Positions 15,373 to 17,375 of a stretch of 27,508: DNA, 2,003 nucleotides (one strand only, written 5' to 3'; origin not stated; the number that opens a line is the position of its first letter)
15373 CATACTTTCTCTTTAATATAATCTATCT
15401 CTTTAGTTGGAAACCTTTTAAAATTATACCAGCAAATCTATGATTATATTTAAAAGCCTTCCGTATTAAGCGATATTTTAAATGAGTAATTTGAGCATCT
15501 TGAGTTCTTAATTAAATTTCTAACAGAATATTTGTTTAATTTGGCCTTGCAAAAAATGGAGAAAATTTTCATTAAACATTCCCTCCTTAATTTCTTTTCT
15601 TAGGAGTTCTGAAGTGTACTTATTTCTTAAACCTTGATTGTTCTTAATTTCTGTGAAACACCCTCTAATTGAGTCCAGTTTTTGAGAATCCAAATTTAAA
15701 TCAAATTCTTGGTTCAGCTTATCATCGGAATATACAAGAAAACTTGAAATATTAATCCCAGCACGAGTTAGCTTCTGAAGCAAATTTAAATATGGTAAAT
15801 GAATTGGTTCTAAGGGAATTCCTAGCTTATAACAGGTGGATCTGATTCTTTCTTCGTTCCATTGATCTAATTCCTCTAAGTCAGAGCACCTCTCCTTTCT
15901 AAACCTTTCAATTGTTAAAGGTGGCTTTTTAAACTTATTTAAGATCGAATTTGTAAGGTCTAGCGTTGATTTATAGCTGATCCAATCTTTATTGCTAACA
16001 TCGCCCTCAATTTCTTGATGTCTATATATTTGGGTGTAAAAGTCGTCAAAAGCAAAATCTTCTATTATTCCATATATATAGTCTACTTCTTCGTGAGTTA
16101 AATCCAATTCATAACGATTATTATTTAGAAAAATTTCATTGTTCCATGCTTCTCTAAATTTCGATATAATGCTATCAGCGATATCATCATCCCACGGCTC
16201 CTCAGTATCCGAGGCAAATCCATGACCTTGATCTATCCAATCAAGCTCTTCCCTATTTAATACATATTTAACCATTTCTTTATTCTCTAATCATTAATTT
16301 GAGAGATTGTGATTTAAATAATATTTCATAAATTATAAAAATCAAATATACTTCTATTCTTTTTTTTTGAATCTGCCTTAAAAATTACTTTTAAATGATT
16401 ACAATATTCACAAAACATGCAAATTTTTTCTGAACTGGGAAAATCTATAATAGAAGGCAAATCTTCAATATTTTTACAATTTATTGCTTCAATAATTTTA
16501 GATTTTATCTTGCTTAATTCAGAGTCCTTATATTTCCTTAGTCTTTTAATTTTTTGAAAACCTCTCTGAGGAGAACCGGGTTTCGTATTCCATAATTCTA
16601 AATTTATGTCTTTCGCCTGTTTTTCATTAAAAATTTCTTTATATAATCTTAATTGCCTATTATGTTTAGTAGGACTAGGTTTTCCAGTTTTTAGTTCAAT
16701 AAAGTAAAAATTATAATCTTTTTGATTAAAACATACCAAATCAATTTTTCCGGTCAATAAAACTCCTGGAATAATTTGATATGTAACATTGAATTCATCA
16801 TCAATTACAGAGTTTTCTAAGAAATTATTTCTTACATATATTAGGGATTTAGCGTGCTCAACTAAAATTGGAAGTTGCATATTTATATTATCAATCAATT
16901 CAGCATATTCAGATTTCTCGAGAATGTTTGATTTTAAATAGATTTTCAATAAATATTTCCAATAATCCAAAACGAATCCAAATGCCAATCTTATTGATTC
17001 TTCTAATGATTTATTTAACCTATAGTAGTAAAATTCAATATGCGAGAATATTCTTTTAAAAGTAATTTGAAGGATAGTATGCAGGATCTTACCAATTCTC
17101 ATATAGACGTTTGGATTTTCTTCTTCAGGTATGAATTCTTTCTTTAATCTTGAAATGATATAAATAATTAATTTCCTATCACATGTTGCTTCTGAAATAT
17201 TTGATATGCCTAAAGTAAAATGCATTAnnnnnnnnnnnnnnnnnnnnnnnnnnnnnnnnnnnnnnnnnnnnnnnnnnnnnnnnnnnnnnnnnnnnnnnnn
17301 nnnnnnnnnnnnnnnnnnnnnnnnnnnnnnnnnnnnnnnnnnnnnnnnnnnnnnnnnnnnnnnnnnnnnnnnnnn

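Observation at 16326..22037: Tandem inactive Argonautes translationally coupled to a Cas4-like Fe-S nuclease: candidate new pAgo defence system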

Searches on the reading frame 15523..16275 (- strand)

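Call 6: search_protein_families(library=pfam, proteins=[window:15523-16275:-], max_evalue=0.1)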
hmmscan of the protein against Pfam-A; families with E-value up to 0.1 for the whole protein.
window:15523-16275:- (251 aa): 1 family
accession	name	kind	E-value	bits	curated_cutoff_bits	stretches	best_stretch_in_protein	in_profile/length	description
PF23907.1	DUF7249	-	0.022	16.2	27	1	41-83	11-51/93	Family of unknown function (DUF7249)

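Call 7: search_protein_families(library=padloc, proteins=[window:15523-16275:-], max_evalue=0.1)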
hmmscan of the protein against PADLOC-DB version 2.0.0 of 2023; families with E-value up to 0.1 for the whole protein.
window:15523-16275:- (251 aa): 0 families

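Call 8: search_protein_families(library=ncbifam, proteins=[window:15523-16275:-], max_evalue=0.1)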
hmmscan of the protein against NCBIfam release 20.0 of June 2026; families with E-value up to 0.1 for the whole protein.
window:15523-16275:- (251 aa): 0 families

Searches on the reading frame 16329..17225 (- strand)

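Call 6: search_protein_families(library=pfam, proteins=[window:16329-17225:-], max_evalue=0.1)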
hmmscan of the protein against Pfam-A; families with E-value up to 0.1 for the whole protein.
window:16329-17225:- (299 aa): 2 families
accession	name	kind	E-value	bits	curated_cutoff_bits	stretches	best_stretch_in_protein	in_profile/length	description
PF12705.13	PDDEXK_1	-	2.5e-09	37.9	22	1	15-276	13-241/247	PD-(D/E)XK nuclease superfamily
PF01930.23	Cas_Cas4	-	0.026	15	22.7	0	158-275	53-155/160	Domain of unknown function DUF83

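Call 7: search_protein_families(library=padloc, proteins=[window:16329-17225:-], max_evalue=0.1)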
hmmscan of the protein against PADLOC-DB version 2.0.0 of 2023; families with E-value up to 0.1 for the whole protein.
window:16329-17225:- (299 aa): 5 families
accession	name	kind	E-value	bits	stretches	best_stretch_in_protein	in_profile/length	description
PDLC01250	Cas4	-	0.00029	19.2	1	154-249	59-142/168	"CAS-I,CAS-II,CAS-III,CAS-IV,CAS-V,CAS-VI; acquisition_associated"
PDLC01447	Cas4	-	0.00088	17.8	1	39-274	31-153/161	"CAS-I,CAS-II,CAS-III,CAS-IV,CAS-V,CAS-VI; acquisition_associated"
PDLC01611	Cas4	-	0.0031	15.8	1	152-274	53-152/158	"CAS-I,CAS-II,CAS-III,CAS-IV,CAS-V,CAS-VI; acquisition_associated"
PDLC00942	Cas4a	-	0.0051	14.6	1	4-123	34-151/273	"CRISPR-associated protein Cas4/Csa1, subtype I-A/APERN"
PDLC01463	Cas4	-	0.02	12.7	1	5-124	44-149/268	"CAS-I,CAS-II,CAS-III,CAS-IV,CAS-V,CAS-VI; acquisition_associated"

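Call 8: search_protein_families(library=ncbifam, proteins=[window:16329-17225:-], max_evalue=0.1)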
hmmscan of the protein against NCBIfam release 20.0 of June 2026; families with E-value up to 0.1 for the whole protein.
window:16329-17225:- (299 aa): 1 family
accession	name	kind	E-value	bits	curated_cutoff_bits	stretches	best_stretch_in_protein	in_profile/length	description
TIGR01896.1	cas_AF1879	equivalog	0.019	14.6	103.35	1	4-123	34-151/273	type I-A CRISPR-associated protein Cas4/Csa1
